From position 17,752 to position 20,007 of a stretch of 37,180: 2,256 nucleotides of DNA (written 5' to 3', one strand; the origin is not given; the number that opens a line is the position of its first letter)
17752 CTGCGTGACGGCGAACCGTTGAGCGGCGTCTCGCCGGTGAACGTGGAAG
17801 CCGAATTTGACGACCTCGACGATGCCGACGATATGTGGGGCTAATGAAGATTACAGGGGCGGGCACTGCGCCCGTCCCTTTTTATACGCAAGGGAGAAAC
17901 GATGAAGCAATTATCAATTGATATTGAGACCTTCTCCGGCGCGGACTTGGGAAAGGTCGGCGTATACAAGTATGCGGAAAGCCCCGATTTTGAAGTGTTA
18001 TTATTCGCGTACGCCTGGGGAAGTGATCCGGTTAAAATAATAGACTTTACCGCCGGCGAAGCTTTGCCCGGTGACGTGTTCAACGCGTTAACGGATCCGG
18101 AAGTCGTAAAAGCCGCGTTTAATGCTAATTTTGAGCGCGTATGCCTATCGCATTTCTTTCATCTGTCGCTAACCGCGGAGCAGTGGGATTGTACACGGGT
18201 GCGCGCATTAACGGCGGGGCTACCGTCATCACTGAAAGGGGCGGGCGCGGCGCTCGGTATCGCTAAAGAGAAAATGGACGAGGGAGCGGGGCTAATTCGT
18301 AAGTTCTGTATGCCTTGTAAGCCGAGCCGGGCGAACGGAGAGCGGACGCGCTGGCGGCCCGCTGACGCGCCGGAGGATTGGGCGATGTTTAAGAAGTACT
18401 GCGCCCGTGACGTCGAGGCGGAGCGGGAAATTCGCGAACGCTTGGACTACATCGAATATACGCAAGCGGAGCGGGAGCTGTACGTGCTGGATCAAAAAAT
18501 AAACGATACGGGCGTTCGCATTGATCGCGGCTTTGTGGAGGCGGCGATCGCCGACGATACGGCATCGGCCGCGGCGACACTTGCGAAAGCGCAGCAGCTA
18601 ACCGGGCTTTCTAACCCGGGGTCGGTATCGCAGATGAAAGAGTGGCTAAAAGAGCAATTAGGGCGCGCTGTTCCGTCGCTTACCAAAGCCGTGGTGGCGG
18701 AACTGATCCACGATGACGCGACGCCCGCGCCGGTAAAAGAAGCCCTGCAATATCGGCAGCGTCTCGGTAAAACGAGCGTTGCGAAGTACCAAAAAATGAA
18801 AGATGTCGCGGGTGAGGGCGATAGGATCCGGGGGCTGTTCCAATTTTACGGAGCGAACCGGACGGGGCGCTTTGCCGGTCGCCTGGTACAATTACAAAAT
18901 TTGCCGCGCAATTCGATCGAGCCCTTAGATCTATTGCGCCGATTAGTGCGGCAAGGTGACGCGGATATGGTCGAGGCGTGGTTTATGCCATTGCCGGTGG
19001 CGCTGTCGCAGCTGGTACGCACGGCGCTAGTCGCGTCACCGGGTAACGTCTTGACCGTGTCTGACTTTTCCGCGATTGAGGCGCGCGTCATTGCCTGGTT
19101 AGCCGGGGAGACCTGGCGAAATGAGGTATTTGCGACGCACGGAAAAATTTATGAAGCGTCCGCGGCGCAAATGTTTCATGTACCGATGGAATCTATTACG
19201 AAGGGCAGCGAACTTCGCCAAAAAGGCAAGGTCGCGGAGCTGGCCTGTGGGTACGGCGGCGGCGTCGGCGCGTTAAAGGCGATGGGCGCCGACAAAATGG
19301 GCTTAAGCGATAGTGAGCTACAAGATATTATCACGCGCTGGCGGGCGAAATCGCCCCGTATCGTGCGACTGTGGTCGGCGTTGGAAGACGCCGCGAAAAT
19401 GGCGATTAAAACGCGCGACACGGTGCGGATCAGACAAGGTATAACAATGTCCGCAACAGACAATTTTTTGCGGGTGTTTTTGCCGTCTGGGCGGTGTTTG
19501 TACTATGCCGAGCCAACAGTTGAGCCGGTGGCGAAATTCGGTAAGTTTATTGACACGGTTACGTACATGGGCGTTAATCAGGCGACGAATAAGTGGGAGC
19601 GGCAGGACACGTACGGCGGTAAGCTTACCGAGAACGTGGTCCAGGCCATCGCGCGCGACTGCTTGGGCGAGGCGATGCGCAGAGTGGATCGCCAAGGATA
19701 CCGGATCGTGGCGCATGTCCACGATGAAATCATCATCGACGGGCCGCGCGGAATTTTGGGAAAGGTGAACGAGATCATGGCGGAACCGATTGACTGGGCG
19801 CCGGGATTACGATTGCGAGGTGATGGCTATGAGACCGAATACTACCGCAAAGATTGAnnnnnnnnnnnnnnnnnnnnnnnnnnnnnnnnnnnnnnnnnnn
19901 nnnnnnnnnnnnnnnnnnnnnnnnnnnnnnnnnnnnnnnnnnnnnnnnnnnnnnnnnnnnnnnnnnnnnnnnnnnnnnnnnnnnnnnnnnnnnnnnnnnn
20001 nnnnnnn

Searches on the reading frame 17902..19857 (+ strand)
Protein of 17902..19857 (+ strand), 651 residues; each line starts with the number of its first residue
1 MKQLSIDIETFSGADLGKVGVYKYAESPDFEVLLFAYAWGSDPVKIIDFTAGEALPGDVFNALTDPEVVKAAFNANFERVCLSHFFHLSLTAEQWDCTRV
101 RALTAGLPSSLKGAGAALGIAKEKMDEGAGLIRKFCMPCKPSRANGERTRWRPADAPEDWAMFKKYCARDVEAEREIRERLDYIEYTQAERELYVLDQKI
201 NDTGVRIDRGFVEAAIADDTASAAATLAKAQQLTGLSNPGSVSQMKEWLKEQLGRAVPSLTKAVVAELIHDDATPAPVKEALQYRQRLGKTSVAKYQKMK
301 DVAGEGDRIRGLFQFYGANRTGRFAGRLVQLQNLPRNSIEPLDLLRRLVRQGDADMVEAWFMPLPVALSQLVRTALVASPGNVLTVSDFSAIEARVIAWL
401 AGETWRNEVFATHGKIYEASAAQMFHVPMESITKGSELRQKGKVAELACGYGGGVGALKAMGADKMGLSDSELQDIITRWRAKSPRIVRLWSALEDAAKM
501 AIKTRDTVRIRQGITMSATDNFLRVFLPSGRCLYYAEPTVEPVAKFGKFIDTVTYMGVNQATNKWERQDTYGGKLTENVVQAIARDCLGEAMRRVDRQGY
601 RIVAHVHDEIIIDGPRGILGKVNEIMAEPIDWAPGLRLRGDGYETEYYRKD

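Call 8: search_protein_families(library=pfam, proteins=[window:17902-19857:+])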
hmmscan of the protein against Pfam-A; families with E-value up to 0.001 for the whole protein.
window:17902-19857:+ (651 aa): 1 family
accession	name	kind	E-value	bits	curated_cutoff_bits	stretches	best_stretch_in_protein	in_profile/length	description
PF00476.26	DNA_pol_A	-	9.6e-23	81.2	34.3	1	226-630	18-357/381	DNA polymerase family A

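Call 9: search_protein_families(library=phrogs, proteins=[window:17902-19857:+])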
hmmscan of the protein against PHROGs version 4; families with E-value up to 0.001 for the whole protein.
window:17902-19857:+ (651 aa): 4 families
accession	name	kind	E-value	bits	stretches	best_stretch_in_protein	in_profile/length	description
phrog_17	-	DNA, RNA and nucleotide metabolism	5e-139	466.5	1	1-646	670-1227/1445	DNA polymerase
phrog_10285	-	DNA, RNA and nucleotide metabolism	2e-100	336.9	1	331-651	1-321/321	DNA polymerase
phrog_7766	-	DNA, RNA and nucleotide metabolism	1.2e-55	188.8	1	466-651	1-186/186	DNA polymerase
phrog_2573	-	DNA, RNA and nucleotide metabolism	9.2e-05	22.8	1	377-626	10-241/336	DNA polymerase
